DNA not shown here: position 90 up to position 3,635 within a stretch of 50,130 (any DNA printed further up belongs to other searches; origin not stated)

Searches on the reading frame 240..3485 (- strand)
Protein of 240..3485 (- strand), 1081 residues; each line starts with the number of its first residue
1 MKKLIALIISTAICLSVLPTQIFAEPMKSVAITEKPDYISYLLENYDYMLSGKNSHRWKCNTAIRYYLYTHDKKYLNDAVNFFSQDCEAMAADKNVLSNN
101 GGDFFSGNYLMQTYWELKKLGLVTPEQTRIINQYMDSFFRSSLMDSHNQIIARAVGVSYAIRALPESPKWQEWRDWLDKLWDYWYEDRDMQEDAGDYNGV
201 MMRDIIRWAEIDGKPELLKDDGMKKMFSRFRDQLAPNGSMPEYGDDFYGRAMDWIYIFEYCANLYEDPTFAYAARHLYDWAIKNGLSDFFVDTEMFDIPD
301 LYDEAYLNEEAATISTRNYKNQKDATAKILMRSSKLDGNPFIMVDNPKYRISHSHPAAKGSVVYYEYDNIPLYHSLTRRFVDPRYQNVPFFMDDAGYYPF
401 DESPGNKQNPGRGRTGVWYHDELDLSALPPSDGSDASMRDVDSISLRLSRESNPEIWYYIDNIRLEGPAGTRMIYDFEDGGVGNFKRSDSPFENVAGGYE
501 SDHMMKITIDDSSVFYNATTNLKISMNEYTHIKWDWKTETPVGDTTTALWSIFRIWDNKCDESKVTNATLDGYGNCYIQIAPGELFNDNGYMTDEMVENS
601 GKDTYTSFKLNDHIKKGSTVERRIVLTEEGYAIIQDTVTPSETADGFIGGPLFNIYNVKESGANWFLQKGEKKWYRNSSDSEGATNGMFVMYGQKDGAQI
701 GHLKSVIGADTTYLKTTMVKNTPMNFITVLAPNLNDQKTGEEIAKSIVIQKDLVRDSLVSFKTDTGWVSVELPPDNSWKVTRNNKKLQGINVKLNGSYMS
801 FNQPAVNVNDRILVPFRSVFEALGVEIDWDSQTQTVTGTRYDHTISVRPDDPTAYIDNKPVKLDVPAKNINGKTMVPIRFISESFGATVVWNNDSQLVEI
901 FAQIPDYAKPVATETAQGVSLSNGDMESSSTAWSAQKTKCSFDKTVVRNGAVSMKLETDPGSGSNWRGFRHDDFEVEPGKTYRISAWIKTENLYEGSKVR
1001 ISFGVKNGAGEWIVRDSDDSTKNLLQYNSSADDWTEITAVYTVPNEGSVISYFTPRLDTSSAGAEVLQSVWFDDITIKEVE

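Call 4: search_protein_families(library=pfam, proteins=[window:240-3485:-], max_evalue=0.01)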
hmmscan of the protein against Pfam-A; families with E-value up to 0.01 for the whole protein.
window:240-3485:- (1081 aa): 3 families
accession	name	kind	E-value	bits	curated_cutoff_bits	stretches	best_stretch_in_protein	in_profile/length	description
PF07833.16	Cu_amine_oxidN1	-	1.4e-33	115.5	24.2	1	794-900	2-108/108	Copper amine oxidase N-terminal domain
PF02018.23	CBM_4_9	-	8.2e-11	42.9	25.9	1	921-1045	4-120/136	Carbohydrate binding domain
PF22637.2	CBM_4_9_1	-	0.0029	18.3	27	1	931-1043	26-121/148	BppA domain 1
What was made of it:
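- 249..725 (-): Uninterrupted (un-inserted) CBM_4_9 domain at the C-terminus of p240. It serves as an in-window example of the contiguous form. Pfam CBM_4_9 E 8.2e-11, aa 921-1045 (call 4).
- Closest known: Pfam CBM_4_9. Different: It misses the split host domain, so standard annotation shows one weak CBM hit per ~330-aa unit (call 4).
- Checked: The lone contiguous CBM at the C-terminus of the 240-3485 protein is also real (Pfam CBM_4_9, E 8.2e-11, aa 921-1045, call 4).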

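Call 19: search_protein_families(library=ncbifam, max_evalue=0.01, proteins=[window:240-3485:-])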
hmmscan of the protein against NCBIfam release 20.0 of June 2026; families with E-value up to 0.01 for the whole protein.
window:240-3485:- (1081 aa): 1 family
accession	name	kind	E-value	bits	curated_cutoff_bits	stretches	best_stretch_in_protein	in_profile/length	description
NF011285.0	PRK14696.1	equivalog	3.3e-06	25.5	1278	1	802-888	25-112/757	primary-amine oxidase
